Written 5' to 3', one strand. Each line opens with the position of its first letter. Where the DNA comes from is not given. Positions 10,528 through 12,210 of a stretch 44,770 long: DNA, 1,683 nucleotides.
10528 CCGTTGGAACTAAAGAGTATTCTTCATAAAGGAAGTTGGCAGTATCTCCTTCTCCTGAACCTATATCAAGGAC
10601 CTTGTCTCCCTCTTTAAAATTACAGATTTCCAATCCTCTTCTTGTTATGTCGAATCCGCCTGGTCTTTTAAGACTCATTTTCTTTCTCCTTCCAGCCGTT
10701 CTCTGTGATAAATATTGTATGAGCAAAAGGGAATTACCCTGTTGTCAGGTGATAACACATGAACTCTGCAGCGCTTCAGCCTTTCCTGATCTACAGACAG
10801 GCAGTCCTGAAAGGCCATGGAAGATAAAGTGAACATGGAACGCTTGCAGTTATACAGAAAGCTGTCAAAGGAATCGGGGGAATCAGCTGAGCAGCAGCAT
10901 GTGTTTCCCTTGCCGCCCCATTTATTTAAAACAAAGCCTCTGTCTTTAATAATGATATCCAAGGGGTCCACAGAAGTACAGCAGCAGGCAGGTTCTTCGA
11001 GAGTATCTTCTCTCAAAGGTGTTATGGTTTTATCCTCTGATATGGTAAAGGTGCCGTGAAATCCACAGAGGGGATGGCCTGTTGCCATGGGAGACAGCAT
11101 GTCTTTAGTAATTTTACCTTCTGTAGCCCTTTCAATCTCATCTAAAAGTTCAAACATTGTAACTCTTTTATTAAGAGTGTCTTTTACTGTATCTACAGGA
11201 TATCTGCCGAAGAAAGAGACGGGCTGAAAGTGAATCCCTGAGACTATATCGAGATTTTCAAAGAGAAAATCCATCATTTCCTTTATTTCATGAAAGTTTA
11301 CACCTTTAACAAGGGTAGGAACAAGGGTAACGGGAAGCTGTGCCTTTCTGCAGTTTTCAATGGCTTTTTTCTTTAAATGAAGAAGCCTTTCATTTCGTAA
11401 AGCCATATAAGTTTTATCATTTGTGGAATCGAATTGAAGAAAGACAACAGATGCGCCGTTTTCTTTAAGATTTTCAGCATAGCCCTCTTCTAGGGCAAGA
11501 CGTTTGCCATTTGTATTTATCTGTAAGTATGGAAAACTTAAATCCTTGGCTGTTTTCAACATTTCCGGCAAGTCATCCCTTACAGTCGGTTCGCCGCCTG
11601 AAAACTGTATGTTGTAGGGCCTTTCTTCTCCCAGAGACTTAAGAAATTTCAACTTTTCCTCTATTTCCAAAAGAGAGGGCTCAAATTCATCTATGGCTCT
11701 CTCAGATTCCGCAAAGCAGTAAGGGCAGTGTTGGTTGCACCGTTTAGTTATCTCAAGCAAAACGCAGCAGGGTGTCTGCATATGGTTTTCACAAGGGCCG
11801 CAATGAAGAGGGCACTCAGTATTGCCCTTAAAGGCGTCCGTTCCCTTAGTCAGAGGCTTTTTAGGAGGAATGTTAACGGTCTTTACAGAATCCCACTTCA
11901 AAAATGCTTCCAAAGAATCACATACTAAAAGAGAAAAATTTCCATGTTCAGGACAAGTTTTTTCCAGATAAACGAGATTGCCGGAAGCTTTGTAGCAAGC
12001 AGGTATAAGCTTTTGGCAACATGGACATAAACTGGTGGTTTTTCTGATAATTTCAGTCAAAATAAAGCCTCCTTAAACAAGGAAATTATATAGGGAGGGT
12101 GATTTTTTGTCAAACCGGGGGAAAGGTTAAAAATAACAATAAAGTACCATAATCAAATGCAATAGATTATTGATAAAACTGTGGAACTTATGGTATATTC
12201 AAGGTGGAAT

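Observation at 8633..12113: Radical SAM / SAM-methyltransferase / C-GCAxxG-C-C / adenylating-ligase operon embedded in a molybdenum-cofactor locus: candidate undescribed cofactor or ligand maturation pathway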

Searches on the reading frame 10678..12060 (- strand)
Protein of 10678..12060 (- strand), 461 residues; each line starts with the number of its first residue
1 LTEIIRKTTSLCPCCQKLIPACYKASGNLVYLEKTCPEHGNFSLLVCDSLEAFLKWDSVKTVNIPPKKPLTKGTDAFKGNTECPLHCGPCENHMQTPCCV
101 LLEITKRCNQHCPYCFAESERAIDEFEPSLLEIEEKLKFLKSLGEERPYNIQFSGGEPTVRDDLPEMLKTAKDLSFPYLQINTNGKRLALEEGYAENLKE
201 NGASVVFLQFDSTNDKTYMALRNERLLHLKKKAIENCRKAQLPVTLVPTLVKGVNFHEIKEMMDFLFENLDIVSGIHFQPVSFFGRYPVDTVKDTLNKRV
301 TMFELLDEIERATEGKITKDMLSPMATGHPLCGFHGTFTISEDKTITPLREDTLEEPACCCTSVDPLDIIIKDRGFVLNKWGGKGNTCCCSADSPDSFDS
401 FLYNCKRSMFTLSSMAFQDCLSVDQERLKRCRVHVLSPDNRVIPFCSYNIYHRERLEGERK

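Call 5: search_protein_families(library=ncbifam, proteins=[window:10678-12060:-], max_evalue=0.001)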
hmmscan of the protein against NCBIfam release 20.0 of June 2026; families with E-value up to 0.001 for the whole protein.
window:10678-12060:- (461 aa): 44 families (the best 25 are shown)
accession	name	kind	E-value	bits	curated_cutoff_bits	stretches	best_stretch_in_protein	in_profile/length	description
NF045646.2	rSAM_Se_TrsS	equivalog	9e-140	466.1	490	1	7-453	2-434/441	radical SAM (seleno)protein TrsS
NF045702.1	rSAM_GDGT_ether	equivalog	9.8e-104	347.6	450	2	7-344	1-328/486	tetraether lipid synthase Tes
NF045703.1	rSAM_Tes_intein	exception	3.2e-53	180.8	1700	3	126-339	622-828/1040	tetraether lipid synthase Tes, intein-containing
NF001199.0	PRK00164.2-1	equivalog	1.9e-26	93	231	1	102-279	16-188/308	GTP 3',8-cyclase MoaA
TIGR02668.1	moaA_archaeal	equivalog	8.6e-24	84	325.25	1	102-282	14-190/303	GTP 3',8-cyclase MoaA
TIGR02666.1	moaA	equivalog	3.4e-21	75.6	284.05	1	103-283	15-197/336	GTP 3',8-cyclase MoaA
TIGR02109.1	PQQ_syn_pqqE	equivalog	2e-19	69.8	381.35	1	94-267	3-170/358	pyrroloquinoline quinone biosynthesis protein PqqE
TIGR04546.1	rSAM_ahbC_deAc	equivalog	2.1e-16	59.7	650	1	99-299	40-230/390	12,18-didecarboxysiroheme deacetylase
TIGR04347.1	pseudo_SAM_Halo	equivalog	2.8e-16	59.8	525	1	94-269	35-202/390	TIGR04347 family pseudo-SAM/SPASM protein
TIGR04054.1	rSAM_NirJ1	equivalog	9.8e-16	57.3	650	1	99-286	37-215/387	putative heme d1 biosynthesis radical SAM protein NirJ1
TIGR04055.1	rSAM_NirJ2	equivalog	1.1e-15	58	500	1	103-269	5-164/326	putative heme d1 biosynthesis radical SAM protein NirJ2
TIGR04317.1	W_rSAM_matur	equivalog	3e-15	56.2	380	1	100-272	6-176/349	tungsten cofactor oxidoreductase radical SAM maturase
NF050035.1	rSAM_WgK_link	exception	4.7e-15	55.5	650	1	93-253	4-159/367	radical SAM/SPASM peptide maturase WgkB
TIGR04250.1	SCM_rSAM_ScmE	equivalog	5.9e-15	55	400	1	96-321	1-221/358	SynChlorMet cassette radical SAM/SPASM protein ScmE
TIGR04051.1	rSAM_NirJ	equivalog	2.7e-14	52.9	515.45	1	100-321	4-218/354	heme d1 biosynthesis radical SAM protein NirJ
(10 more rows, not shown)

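Call 6: search_protein_families(library=pfam, proteins=[window:10678-12060:-], max_evalue=0.001)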
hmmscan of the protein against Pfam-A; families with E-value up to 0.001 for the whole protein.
window:10678-12060:- (461 aa): 3 families
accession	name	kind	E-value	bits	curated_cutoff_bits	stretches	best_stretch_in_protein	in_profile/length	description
PF04055.27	Radical_SAM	-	6e-25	88.8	29.5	1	103-266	2-166/166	Radical SAM superfamily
PF23545.1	Zn_ribbon_HMPTM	-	1.4e-14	53.8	27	1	5-47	2-44/45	HMPTM N-terminal zinc ribbon domain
PF13353.11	Fer4_12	-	0.00015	22.5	22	1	106-169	13-72/137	4Fe-4S single cluster domain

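Call 19: find_homologous_proteins(query=window:10678-12060:-, max_evalue=1e-20)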
Query window:10678-12060:- (461 aa): 5627 proteins with E <= 1e-20 among 8000 candidates; the best 120 are listed.
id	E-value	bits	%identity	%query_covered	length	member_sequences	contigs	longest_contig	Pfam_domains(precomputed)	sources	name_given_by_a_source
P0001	0.0e+0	1037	96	100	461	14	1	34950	PF23545.2,PF04055.28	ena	-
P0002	3.3e-182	625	58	98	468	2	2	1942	PF23545.2,PF04055.28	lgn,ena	-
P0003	5.7e-177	607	56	98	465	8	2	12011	PF23545.2,PF04055.28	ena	-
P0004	1.8e-169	583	57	98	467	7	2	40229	PF23545.2,PF04055.28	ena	-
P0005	5.9e-165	568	50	98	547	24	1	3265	PF23545.2,PF04055.28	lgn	-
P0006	3.9e-162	559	53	98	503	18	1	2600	PF23545.2,PF04055.28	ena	-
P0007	4.1e-162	558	54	83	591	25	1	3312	PF23545.2,PF04055.28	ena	-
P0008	5.9e-162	558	53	98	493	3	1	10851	PF23545.2,PF04055.28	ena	-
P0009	1.6e-160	553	51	98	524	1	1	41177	PF23545.2,PF04055.28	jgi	-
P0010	2.7e-160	552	53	99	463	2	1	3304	PF23545.2,PF04055.28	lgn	-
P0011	7.1e-158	544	53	97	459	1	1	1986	PF23545.2,PF04055.28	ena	-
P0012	9.6e-158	544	52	100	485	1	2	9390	PF23545.2,PF04055.28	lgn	-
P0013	5.4e-155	535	52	98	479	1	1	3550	PF23545.2,PF04055.28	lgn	-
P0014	2.8e-154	533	53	98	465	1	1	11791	PF23545.2,PF04055.28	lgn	-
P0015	5.8e-154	532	53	98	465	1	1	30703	PF23545.2,PF04055.28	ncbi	-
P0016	5.9e-154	532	51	98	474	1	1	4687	PF23545.2,PF04055.28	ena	-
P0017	9.5e-153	528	52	98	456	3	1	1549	PF23545.2,PF04055.28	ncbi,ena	-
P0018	3.0e-152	526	52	97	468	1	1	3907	PF23545.2,PF04055.28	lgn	-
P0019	1.3e-151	524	54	97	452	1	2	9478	PF23545.2,PF04055.28,PF13353.12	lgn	-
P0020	1.5e-151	524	52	98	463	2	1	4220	PF23545.2,PF04055.28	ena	-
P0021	2.1e-151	523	52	98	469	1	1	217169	PF23545.2,PF04055.28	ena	-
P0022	3.1e-151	523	51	98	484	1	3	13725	PF23545.2,PF04055.28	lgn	-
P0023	2.1e-150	520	52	98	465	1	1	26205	PF23545.2,PF04055.28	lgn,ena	-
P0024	3.3e-150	519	52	98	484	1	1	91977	PF23545.2,PF04055.28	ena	-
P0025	5.6e-150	518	51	98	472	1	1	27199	PF23545.2,PF04055.28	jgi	-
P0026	1.2e-149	517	51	98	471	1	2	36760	PF23545.2,PF04055.28,PF13353.12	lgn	-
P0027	1.3e-149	517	51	98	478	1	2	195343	PF23545.2,PF04055.28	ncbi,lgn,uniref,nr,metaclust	ncbi:radical SAM (seleno)protein TrsS [Anaerovorax odorimutans]|uniref:radical SAM (seleno)protein T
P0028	1.5e-149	517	51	98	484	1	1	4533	PF23545.2,PF04055.28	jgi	-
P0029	1.8e-149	517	50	99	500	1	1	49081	PF23545.2,PF04055.28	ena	-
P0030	4.9e-149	515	50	98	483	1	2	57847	PF23545.2,PF04055.28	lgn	-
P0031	9.1e-149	514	50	98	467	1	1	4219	PF23545.2,PF04055.28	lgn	-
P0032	2.7e-148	513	51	98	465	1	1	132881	PF23545.2,PF04055.28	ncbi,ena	-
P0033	3.7e-148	512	50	98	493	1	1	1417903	PF23545.2,PF04055.28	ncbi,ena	-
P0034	6.4e-148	512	51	98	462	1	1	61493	PF23545.2,PF04055.28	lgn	-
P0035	1.0e-147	511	51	98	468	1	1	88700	PF23545.2,PF04055.28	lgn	-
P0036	2.6e-147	510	49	99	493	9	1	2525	PF23545.2,PF04055.28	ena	-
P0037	3.8e-147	509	51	98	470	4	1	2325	PF23545.2,PF04055.28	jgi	jgi:uncharacterized radical SAM superfamily Fe-S cluster-containing enzyme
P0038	4.8e-147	509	51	98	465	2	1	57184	PF23545.2,PF04055.28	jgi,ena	-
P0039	5.8e-147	508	52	92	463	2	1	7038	PF23545.2,PF04055.28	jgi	-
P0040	6.8e-147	508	51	98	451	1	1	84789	PF23545.2,PF04055.28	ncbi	-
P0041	6.9e-147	508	51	98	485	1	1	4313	PF23545.2,PF04055.28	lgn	-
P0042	7.7e-147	508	48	98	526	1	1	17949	PF23545.2,PF04055.28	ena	-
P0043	1.0e-146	508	49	98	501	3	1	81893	PF23545.2,PF04055.28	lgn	-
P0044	3.6e-146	506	49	98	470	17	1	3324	PF23545.2,PF04055.28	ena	-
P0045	4.0e-146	506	50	98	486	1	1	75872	PF23545.2,PF04055.28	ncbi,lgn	-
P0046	4.9e-146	505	50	98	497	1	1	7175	PF23545.2,PF04055.28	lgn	-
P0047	7.6e-146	505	52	98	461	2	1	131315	PF23545.2,PF04055.28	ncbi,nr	ncbi:MAG: radical SAM protein [Eubacteriaceae bacterium]|nr:radical SAM protein [Eubacteriaceae bact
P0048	9.7e-146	504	52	98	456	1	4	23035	PF23545.2,PF04055.28,PF13353.12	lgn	-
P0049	1.3e-145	504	51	97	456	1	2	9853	PF23545.2,PF04055.28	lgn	-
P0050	2.1e-145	503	49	97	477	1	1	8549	PF23545.2,PF04055.28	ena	-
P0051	2.2e-145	503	52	97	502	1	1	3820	PF23545.2,PF04055.28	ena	-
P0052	4.1e-145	502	51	98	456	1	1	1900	PF23545.2,PF04055.28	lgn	-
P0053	4.3e-145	502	50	98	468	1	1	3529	PF23545.2,PF04055.28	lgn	-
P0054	4.6e-145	502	51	97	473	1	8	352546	PF23545.2,PF04055.28,PF13353.12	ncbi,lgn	ncbi:MAG: radical SAM protein [Anaerovoracaceae bacterium]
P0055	1.1e-144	501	52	98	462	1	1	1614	PF23545.2,PF04055.28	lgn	-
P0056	1.3e-144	501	50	98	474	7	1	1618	PF23545.2,PF04055.28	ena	-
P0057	1.6e-144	500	51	98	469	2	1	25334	PF23545.2,PF04055.28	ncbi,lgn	-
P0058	1.8e-144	500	51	98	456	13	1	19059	PF23545.2,PF04055.28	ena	-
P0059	2.8e-144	500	49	97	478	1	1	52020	PF23545.2,PF04055.28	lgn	-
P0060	2.9e-144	500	48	98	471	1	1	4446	PF23545.2,PF04055.28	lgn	-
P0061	3.2e-144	499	52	97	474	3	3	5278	PF23545.2,PF04055.28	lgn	-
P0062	3.4e-144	499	50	98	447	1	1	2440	PF23545.2,PF04055.28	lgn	-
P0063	4.4e-144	499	51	98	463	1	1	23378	PF23545.2,PF04055.28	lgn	-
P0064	7.0e-144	498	51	98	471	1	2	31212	PF23545.2,PF04055.28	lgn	-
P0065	7.1e-144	498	52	97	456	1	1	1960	PF23545.2,PF04055.28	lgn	-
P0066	7.3e-144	498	49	98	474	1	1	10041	PF23545.2,PF04055.28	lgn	-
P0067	1.2e-143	498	51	97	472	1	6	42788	PF23545.2,PF04055.28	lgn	-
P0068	1.4e-143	497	51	98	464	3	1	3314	PF23545.2,PF04055.28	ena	-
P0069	2.5e-143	497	50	98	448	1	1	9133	PF23545.2,PF04055.28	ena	-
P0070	6.8e-143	495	52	97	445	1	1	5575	PF23545.2,PF04055.28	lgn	-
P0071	1.2e-142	494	51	97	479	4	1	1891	PF23545.2,PF04055.28,PF13353.12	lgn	-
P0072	1.4e-142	494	48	98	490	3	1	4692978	PF23545.2,PF04055.28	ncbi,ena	-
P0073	1.6e-142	494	49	99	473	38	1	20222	PF23545.2,PF04055.28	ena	-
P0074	2.0e-142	494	49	98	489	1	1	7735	PF23545.2,PF04055.28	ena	-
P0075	2.4e-142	493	50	98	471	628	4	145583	PF23545.2,PF04055.28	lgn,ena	-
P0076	4.3e-142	492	48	98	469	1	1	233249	PF23545.2,PF04055.28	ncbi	-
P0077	5.4e-142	492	50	97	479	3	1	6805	PF23545.2,PF04055.28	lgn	-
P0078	6.2e-142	492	51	98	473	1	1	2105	PF23545.2,PF04055.28,PF13353.12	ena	-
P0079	6.8e-142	492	51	98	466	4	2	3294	PF23545.2,PF04055.28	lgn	-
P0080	8.0e-142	492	50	98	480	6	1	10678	PF23545.2,PF04055.28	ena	-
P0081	8.0e-142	492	47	98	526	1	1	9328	PF23545.2,PF04055.28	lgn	-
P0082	8.7e-142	491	51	98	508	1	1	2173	PF23545.2,PF04055.28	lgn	-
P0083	2.6e-141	490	49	98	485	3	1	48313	PF23545.2,PF04055.28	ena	-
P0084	4.1e-141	489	50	98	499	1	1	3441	PF23545.2,PF04055.28,PF13353.12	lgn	-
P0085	4.5e-141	489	49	98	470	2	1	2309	PF23545.2,PF04055.28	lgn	-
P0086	5.4e-141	489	50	98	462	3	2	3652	PF23545.2,PF04055.28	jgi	-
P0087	5.4e-141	489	50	98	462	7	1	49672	PF23545.2,PF04055.28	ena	-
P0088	6.7e-141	488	50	98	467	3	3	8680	PF23545.2,PF04055.28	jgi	-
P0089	7.6e-141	488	49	98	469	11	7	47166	PF23545.2,PF04055.28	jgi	jgi:uncharacterized radical SAM superfamily Fe-S cluster-containing enzyme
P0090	8.6e-141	488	50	97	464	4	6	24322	PF23545.2,PF04055.28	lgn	-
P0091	1.0e-140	488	48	98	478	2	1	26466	PF23545.2,PF04055.28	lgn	-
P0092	1.0e-140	488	47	98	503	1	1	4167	PF23545.2,PF04055.28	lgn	-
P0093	2.6e-140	487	51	98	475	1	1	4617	PF23545.2,PF04055.28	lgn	-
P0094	2.8e-140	486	50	99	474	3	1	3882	PF23545.2,PF04055.28,PF13353.12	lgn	-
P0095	3.6e-140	486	51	98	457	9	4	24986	PF23545.2,PF04055.28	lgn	-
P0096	3.8e-140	486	50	98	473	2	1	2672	PF23545.2,PF04055.28,PF13353.12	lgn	-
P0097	4.4e-140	486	50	98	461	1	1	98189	PF23545.2,PF04055.28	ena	-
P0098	5.0e-140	486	49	97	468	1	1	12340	PF23545.2,PF04055.28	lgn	-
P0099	5.0e-140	486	52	97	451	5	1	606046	PF23545.2,PF04055.28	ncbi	-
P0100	7.0e-140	485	49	98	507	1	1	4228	PF23545.2,PF04055.28,PF13353.12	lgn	-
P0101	9.0e-140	485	50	98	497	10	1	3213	PF23545.2,PF04055.28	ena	-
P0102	9.4e-140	485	50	98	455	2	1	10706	PF23545.2,PF04055.28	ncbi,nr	ncbi:MAG: radical SAM protein [Clostridiales Family XIII bacterium]|nr:radical SAM protein [Clostrid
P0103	1.1e-139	485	50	97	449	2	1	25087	PF23545.2,PF04055.28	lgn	-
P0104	1.4e-139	484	50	98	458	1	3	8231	PF23545.2,PF04055.28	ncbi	ncbi:MAG: radical SAM protein [Anaerovoracaceae bacterium]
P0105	2.1e-139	484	51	97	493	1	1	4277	PF23545.2,PF04055.28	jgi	jgi:uncharacterized radical SAM superfamily Fe-S cluster-containing enzyme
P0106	2.3e-139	483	51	98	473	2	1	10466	PF23545.2,PF04055.28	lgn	-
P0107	2.4e-139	483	51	97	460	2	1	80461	PF23545.2,PF04055.28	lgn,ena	-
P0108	2.4e-139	483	50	98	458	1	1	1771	PF23545.2,PF04055.28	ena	-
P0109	2.9e-139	483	49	100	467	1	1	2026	PF23545.2,PF04055.28,PF13353.12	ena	-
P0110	3.5e-139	483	49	98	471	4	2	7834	PF23545.2,PF04055.28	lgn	-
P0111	3.6e-139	483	49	97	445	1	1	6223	PF23545.2,PF04055.28,PF13353.12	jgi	-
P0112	4.0e-139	483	50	86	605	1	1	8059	PF23545.2,PF04055.28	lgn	-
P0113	4.3e-139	483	49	97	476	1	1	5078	PF23545.2,PF04055.28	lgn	-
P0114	4.7e-139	482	49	98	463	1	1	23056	PF23545.2,PF04055.28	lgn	-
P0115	4.9e-139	482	50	98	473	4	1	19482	PF23545.2,PF04055.28,PF13353.12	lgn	-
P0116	5.8e-139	482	50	97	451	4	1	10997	PF23545.2,PF04055.28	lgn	-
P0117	6.1e-139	482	50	97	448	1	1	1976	PF23545.2,PF04055.28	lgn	-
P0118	6.7e-139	482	48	97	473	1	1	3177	PF23545.2,PF04055.28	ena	-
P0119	6.9e-139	482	50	98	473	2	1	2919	PF23545.2,PF04055.28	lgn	-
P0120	7.5e-139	482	49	99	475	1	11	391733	PF23545.2,PF04055.28,PF13353.12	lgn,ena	-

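Call 21: find_related_loci(query=A1, collection=genome_contigs, flank=10000)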
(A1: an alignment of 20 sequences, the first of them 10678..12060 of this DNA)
Query A1 (461 aa) in genome_contigs; peptide patterns used: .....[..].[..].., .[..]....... (x = any residue, [..] = any of these).
138 stretches matched a pattern; 98 encode a relative of the query (tblastn E <= 1e-3); the best 80 are kept; 80 distinct loci.
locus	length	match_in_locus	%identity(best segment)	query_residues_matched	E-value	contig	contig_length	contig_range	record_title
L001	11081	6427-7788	54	5-461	5e-162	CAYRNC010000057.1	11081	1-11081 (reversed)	MAG TPA_asm: uncultured Oscillospiraceae bacterium isolate binchicken_co39_604 genome assembly, contig: NODE_14016_lengt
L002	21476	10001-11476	50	3-454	2e-153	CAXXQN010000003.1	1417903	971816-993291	MAG: Anaerovoracaceae bacterium isolate f78f2883-c260-4f33-9859-2a80832d1289 genome assembly, contig: contig_3, whole ge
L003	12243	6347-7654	54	1-454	2e-153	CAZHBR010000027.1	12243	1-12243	MAG TPA_asm: uncultured Oscillospiraceae bacterium isolate binchicken_co45_328 genome assembly, contig: NODE_9412_length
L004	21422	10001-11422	51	3-453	1e-152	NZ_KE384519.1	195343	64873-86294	Anaerovorax odorimutans DSM 5092 K292DRAFT_scaffold00005.5, whole genome shotgun sequence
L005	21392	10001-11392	51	3-456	2e-152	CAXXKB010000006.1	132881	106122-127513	MAG: Anaerovoracaceae bacterium isolate cdaadf04-e2f3-4fd8-80f9-b39a06479d73 genome assembly, contig: contig_6, whole ge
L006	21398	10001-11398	49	4-454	5e-152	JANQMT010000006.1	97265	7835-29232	MAG: Clostridia bacterium isolate PL25b_bin.38 k99_2875015, whole genome shotgun sequence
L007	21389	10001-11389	51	8-453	9e-152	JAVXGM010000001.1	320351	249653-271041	MAG: Anaerovoracaceae bacterium isolate CGS5Y3-bin91 NODE_13_length_320351_cov_30.500587, whole genome shotgun sequence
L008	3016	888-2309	51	5-454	1e-157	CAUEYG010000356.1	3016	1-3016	MAG TPA_asm: uncultured Eubacteriales bacterium isolate SRR13494528_bin.26_MetaWRAP_v1.3_MAG genome assembly, contig: ER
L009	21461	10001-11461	48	4-453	2e-149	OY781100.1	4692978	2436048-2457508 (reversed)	MAG: Anaerovoracaceae bacterium isolate d0a44124-bd0d-43a8-b654-cc1806fddd19 genome assembly, chromosome: 1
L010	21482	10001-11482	49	5-454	7e-149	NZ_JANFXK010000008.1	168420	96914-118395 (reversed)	Anaerovorax odorimutans strain SL.3.17 KBPEMAJO_8, whole genome shotgun sequence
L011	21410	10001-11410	51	1-454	3e-148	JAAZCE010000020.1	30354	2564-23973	MAG: Clostridiales bacterium isolate AS07pgkLD_107 102081_AS07, whole genome shotgun sequence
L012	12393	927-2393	48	3-454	2e-147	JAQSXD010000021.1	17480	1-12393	MAG: Bacillota bacterium isolate L_E1_T20_A_bin.112 scaffold_4876, whole genome shotgun sequence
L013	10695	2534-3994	50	10-453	4e-147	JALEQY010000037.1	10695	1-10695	MAG: Clostridiales bacterium isolate SUG255 k141_1660791, whole genome shotgun sequence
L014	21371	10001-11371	52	3-453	4e-146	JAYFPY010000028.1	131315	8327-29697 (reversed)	MAG: Eubacteriaceae bacterium isolate CA_144 c_CA_000000021435, whole genome shotgun sequence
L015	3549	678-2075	49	3-455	2e-151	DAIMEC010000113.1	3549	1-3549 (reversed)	MAG TPA_asm: Bacillota bacterium isolate CTOTU18758 NODE_21081_length_3549_cov_5.777333, whole genome shotgun sequence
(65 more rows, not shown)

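Call 30: search_solved_structures(query=window:10678-12060:-, max_evalue=0.00001, show_alignments=1)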
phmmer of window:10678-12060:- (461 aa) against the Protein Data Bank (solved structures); distinct sequences matched with E-value up to 0.00001: 4.
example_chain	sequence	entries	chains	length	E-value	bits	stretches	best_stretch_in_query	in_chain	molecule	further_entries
7tol_A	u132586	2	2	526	3.4e-82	280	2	5-332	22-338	glycerol dibiphytanyl glycerol tetraether - macrocyclic archaeol synthase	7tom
2fb2_A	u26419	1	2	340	1.7e-08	37.1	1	101-308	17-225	Molybdenum cofactor biosynthesis protein A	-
1tv7_A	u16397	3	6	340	2e-08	36.8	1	101-308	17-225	Molybdenum cofactor biosynthesis protein A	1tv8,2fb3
6c8v_A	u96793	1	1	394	8.6e-07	31.4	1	95-266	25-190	Coenzyme PQQ synthesis protein E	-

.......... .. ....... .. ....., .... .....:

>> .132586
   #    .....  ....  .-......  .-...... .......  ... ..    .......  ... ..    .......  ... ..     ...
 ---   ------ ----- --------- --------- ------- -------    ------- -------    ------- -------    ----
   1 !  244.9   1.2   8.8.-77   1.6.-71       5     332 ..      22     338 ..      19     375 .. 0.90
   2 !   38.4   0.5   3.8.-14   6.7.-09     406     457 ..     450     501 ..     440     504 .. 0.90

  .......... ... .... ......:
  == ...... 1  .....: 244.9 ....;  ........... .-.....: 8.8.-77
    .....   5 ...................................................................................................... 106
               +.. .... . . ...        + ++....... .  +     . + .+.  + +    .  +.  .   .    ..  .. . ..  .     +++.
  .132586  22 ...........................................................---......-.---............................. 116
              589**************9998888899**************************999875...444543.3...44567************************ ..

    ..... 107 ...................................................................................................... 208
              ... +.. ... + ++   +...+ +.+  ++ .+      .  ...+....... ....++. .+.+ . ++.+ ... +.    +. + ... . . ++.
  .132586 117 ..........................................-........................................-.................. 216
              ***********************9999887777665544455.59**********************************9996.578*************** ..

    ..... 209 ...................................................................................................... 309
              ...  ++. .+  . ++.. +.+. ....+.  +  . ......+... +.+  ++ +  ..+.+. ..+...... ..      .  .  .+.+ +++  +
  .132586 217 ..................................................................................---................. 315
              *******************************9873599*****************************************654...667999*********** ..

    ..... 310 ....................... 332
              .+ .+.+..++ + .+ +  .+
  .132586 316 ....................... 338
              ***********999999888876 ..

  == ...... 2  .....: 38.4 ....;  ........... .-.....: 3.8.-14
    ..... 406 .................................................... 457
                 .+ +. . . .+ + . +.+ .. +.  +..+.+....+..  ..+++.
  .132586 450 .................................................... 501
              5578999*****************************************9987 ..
